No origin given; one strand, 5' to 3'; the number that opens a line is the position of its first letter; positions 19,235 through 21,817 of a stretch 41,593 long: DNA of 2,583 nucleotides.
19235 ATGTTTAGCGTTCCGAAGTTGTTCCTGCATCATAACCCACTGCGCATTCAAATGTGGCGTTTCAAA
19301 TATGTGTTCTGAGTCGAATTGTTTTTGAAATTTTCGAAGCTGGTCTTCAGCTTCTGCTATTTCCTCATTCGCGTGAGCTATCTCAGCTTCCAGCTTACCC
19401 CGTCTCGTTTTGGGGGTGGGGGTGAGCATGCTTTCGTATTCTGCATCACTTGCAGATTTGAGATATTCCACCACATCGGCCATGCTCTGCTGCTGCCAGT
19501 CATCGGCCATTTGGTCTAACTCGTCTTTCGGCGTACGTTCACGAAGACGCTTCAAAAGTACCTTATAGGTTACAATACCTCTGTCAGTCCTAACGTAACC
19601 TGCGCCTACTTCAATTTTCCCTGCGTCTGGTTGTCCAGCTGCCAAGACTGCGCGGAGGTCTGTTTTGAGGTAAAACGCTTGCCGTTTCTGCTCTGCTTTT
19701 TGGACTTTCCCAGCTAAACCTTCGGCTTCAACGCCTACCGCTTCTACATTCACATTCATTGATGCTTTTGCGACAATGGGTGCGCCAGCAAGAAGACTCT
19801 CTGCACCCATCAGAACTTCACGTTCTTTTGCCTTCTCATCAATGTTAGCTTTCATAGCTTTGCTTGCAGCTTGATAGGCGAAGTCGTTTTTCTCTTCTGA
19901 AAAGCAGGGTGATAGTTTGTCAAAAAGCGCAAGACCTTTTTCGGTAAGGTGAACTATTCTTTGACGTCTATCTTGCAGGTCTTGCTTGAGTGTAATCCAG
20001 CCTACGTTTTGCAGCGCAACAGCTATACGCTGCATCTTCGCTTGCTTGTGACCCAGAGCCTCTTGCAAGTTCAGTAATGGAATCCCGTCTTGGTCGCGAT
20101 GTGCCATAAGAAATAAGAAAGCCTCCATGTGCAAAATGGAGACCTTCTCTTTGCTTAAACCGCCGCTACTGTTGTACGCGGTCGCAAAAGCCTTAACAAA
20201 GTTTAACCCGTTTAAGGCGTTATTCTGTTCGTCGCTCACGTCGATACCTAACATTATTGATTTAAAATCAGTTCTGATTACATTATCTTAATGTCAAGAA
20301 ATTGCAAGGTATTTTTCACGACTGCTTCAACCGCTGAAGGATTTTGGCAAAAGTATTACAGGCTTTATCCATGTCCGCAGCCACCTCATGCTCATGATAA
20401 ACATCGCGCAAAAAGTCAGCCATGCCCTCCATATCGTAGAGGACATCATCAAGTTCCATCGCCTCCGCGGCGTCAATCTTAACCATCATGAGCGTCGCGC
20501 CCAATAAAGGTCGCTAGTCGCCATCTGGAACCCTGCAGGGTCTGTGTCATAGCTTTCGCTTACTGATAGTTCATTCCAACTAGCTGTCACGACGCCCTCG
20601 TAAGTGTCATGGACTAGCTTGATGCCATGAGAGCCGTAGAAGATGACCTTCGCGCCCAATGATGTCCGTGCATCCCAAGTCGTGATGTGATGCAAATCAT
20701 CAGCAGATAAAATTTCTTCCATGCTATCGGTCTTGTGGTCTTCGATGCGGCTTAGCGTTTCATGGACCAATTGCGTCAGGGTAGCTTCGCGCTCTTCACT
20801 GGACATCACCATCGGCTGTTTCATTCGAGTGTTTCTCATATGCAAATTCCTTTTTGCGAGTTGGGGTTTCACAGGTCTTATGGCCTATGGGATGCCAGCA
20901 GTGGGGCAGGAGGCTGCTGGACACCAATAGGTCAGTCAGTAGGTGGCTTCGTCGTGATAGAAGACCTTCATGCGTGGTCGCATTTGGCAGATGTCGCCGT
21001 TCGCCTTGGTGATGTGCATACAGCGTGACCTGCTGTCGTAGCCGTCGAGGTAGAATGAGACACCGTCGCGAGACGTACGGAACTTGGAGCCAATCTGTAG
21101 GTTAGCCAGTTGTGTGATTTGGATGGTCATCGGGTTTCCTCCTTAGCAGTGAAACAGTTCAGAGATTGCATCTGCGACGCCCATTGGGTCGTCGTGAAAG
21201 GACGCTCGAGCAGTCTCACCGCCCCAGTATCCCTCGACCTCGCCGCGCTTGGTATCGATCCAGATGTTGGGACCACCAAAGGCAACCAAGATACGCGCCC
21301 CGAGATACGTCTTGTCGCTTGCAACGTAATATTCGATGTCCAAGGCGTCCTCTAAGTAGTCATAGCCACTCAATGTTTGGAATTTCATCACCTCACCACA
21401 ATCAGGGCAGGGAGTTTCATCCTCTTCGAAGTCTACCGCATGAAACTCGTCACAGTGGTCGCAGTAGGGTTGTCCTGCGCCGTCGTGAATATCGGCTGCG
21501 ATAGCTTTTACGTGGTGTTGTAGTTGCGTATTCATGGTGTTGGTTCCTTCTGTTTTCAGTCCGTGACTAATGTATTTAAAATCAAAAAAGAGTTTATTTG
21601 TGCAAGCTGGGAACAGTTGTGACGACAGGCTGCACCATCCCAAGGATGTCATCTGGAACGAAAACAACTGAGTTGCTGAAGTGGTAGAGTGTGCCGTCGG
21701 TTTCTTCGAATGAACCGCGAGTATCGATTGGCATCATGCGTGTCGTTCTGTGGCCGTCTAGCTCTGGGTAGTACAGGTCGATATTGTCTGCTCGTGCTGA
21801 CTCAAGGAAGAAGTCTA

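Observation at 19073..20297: MarR-type wHTH fused to a long coiled coil, translationally coupled to integrase 2 and preceded by palindromic operators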

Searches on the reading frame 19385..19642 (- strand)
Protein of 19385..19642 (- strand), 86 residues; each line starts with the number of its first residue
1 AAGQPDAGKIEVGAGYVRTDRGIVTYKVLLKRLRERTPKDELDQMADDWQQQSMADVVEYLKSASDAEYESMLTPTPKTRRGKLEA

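Call 61: search_solved_structures(query=A3, max_evalue=10, show_alignments=3)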
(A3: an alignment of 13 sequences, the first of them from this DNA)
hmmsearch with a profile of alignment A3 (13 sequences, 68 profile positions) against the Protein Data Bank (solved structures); distinct sequences matched with E-value up to 10: 2.
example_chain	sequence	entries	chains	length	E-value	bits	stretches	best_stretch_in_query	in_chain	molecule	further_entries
4epm_A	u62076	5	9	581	0.39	14.1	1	31-62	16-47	4-substituted benzoates-glutamate ligase GH3.12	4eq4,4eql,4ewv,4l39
6oms_A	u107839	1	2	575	0.4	14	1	31-62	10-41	4-substituted benzoates-glutamate ligase GH3.12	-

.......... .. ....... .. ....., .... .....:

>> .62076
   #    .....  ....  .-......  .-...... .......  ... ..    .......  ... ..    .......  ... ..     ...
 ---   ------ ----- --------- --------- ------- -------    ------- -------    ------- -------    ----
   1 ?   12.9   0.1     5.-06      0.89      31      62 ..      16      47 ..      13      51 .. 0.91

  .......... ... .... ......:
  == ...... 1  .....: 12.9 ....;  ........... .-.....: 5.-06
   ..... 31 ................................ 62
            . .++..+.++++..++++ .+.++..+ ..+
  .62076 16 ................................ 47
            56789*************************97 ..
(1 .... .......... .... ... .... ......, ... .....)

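Call 62: search_protein_families(library=pfam, alignment_id=A3, max_evalue=1)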
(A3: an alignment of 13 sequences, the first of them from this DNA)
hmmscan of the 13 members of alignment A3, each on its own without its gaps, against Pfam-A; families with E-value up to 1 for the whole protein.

A. member 1, seq(86 aa): 1 family
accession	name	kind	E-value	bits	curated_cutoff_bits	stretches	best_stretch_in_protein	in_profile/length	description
PF13263.12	PHP_C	-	0.041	13.9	21.3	1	11-37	29-55/56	PHP-associated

B. families by the number of members that match (of 13 scanned): 3 families
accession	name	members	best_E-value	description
PF13263.12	PHP_C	2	0.041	PHP-associated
PF17150.9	CHASE6_C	1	0.061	C-terminal domain of two-partite extracellular sensor domain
PF16772.10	TERF2_RBM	1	0.073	Telomeric repeat-binding factor 2 Rap1-binding motif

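Call 100: find_homologous_proteins(query=A3, max_evalue=0.01)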
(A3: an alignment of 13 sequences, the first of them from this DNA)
Query A3 (13 sequences): 2353 candidates shared short words with the query, none scored E <= 0.01.

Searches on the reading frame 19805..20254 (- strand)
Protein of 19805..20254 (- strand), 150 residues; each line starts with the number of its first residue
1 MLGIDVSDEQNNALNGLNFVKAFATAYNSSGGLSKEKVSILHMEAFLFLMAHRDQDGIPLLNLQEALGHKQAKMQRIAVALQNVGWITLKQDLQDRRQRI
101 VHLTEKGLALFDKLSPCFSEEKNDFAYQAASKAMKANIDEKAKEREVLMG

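Call 88: search_dna_similar(query=window:19805-20254:-, collection=phages, mode=protein, max_evalue=5, max_rows=40)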
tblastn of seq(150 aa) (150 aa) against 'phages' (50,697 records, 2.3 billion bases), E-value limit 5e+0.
Records with a match: 12; places in all: 12; records where one place covers at least 80% of the query: 0.
Best place of each record, by identity: <60% 12.
By first word of the organism name: Gordonia 4; Roseobacter 2; Staphylococcus 2; Bacteriophage 1; Paraglaciecola 1; uncultured 1; Salmonella 1.
By host as written in the record: Gordonia terrae 3612 3; - 2; Staphylococcus aureus 2; Rhodobacteraceae bacterium FZCC0023 1; Paraglaciecola sp. strain IceBac 372 1; Homo sapiens 1; Roseobacter sp. FZCC0083 1; Gordonia terrae CAG3 1.
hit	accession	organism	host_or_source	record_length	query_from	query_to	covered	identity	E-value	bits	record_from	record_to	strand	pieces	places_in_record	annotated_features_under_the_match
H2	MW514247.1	Roseobacter phage CRP-13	Rhodobacteraceae bacterium FZCC0023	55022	11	115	70%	34.0%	1e-5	49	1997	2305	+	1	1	hypothetical protein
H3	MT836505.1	Bacteriophage sp.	human fecal samples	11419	23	97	50%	40.0%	2e+0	34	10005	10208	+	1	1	record has no annotation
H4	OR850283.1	Staphylococcus phage SA 1298 Kay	Staphylococcus aureus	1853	6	120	77%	23.1%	3e-1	36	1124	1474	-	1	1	record has no annotation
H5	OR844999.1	Staphylococcus phage SA 1306 Kay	Staphylococcus aureus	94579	6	120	77%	23.1%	6e-1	35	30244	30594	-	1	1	record has no annotation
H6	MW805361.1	Paraglaciecola Antarctic GD virus 1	Paraglaciecola sp. strain IceBac 372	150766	88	150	42%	39.7%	5e-1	36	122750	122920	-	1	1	hypothetical protein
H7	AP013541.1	uncultured phage_MedDCM-OCT-S42-C7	metagenomic fosmid library constructed ...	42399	14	115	68%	20.0%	8e-2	38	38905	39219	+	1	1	MarR family transcriptional regulator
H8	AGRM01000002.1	Salmonella enterica subsp. houtenae str. ATCC BAA-1581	Homo sapiens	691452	66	116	34%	39.2%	1e-1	37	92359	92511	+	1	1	transcriptional regulator, MarR family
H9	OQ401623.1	Roseobacter phage CRP-901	Roseobacter sp. FZCC0083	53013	86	138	35%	37.3%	3e-1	36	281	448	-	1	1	hypothetical protein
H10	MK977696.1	Gordonia phage SCentae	Gordonia terrae 3612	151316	84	112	19%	44.8%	4e+0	33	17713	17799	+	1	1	52: hypothetical protein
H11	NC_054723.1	Gordonia phage Pupper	Gordonia terrae 3612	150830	84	112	19%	44.8%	4e+0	33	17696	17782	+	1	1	52: hypothetical protein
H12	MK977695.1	Gordonia phage Pupper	Gordonia terrae 3612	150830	84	112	19%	44.8%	4e+0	33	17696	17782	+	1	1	52: hypothetical protein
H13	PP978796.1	Gordonia phage CherryTomatoes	Gordonia terrae CAG3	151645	84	112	19%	44.8%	4e+0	33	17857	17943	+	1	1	54: hypothetical protein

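Call 89: get_annotated_region(hit=H7, flank=3500)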
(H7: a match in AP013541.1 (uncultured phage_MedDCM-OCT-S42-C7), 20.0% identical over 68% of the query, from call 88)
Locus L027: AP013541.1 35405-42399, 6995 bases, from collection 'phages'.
description: Uncultured phage_MedDCM-OCT-S42-C7 DNA, complete genome, group G8, isolate: uvMED-CGR-C97-MedDCM-OCT-S42-C7.
organism: uncultured phage_MedDCM-OCT-S42-C7 (NCBI taxid 2741073)
taxonomy: Viruses; Duplodnaviria; Heunggongvirae; Uroviricota; Caudoviricetes; Autographiviridae; Sieqvirus; Sieqvirus S42C7
host: -; source: metagenomic fosmid library constructed from the 0.2-5um-size plankton collected from the deep chlorophyll ...; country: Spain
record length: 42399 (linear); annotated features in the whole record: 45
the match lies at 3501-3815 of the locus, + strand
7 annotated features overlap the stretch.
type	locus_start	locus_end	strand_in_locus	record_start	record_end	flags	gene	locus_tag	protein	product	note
CDS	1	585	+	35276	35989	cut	-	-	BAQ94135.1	Phage protein Gp37/Gp68-like protein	-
CDS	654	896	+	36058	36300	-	-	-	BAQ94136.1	hypothetical protein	-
CDS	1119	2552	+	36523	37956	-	-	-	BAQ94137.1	Site-specific DNA methylase (Dcm)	-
CDS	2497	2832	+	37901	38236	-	-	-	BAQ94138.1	hypothetical protein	-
CDS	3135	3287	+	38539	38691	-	-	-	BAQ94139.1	hypothetical protein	-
CDS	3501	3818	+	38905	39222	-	-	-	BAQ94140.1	MarR family transcriptional regulator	-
CDS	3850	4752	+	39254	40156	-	-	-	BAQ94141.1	tyrosine recombinase XerD (TIGR02225)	-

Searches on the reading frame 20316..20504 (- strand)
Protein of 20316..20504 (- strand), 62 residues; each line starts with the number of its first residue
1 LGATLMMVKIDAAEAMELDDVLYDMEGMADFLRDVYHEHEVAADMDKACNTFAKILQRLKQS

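Call 6: search_protein_families(library=pfam, proteins=[window:20316-20504:-], max_evalue=1)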
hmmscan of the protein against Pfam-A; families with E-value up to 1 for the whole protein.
window:20316-20504:- (62 aa): 1 family
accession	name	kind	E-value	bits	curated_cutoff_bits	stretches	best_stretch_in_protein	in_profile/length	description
PF19937.4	GldC-like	-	0.07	14.1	25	1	21-56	52-88/90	Gliding motility-associated protein GldC-like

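Call 7: search_protein_families(library=phrogs, proteins=[window:20316-20504:-], max_evalue=0.1)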
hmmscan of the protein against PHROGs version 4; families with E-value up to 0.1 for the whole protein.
window:20316-20504:- (62 aa): 1 family
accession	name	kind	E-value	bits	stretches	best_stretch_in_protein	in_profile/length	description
phrog_6973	-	unknown function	0.038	14.7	1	12-41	28-57/64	-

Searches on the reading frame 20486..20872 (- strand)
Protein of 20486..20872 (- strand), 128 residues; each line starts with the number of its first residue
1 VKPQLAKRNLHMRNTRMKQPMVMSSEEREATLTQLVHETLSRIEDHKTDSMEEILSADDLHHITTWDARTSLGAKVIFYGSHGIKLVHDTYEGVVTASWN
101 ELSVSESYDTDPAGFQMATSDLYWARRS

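Call 6: search_protein_families(library=pfam, proteins=[window:20486-20872:-], max_evalue=1)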
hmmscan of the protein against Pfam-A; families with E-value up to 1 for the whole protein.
window:20486-20872:- (128 aa): 0 families

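Call 7: search_protein_families(library=phrogs, proteins=[window:20486-20872:-], max_evalue=0.1)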
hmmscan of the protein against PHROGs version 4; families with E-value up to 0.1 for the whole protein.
window:20486-20872:- (128 aa): 1 family
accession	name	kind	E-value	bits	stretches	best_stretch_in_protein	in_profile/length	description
phrog_6208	-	unknown function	0.024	15.6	0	34-67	25-58/95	-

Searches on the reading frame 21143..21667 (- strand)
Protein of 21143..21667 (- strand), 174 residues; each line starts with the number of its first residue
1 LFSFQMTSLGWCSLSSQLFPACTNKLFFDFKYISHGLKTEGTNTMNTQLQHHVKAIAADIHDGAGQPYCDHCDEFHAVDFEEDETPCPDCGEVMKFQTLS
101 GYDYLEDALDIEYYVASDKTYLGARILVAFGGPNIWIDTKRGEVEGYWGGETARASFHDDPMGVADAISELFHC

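Call 6: search_protein_families(library=pfam, proteins=[window:21143-21667:-], max_evalue=1)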
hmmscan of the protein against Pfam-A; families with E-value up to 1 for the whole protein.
window:21143-21667:- (174 aa): 11 families
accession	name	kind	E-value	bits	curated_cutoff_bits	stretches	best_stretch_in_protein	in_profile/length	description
PF07295.17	DUF1451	-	0.0026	18.4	26.1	1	43-92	91-139/146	Zinc-ribbon containing domain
PF08271.17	Zn_Ribbon_TF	-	0.0068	16.4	29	1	67-96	4-31/43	TFIIB zinc-binding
PF19134.6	DUF5817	-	0.0071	16.7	31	1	69-100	6-37/57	Domain of unknown function (DUF5817)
PF14319.11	Zn_Tnp_IS91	-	0.029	14.8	26.3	1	45-100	15-72/90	Transposase zinc-binding domain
PF01155.25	HypA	-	0.048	14.1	28.9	1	56-103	60-104/112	Hydrogenase/urease nickel incorporation, metallochaperone, hypA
PF09723.15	Zn_ribbon_8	-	0.052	14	34.4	1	69-92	8-34/41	Zinc ribbon domain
PF22289.1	DmmA-like_C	-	0.056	13.8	27.4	1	68-92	3-26/44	Dimethylamine monooxygenase subunit DmmA-like, C-terminal domain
PF07191.17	Zn_ribbon_6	-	0.073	13.5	25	1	64-97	14-42/67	Double zinc ribbon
PF03110.19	SBP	-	0.079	13.7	27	1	50-87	24-61/75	SBP domain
PF23165.1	zf-C2H2_FBX41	-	0.12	12.3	24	1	87-100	5-18/30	F-box only protein 41 C2H2 zinc finger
PF13248.11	Zn_ribbon_3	-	0.35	10.8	27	0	68-94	4-26/26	zinc-ribbon domain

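Call 7: search_protein_families(library=phrogs, proteins=[window:21143-21667:-], max_evalue=0.1)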
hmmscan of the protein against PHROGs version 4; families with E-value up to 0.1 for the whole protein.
window:21143-21667:- (174 aa): 4 families
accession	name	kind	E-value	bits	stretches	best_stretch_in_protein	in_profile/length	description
phrog_14328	-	unknown function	0.0048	18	1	60-116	74-131/141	-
phrog_5559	-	unknown function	0.011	16.7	1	43-78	19-57/59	-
phrog_16671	-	unknown function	0.031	15.4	1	68-95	5-32/117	-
phrog_8313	-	unknown function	0.1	13.4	0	24-85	98-158/216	-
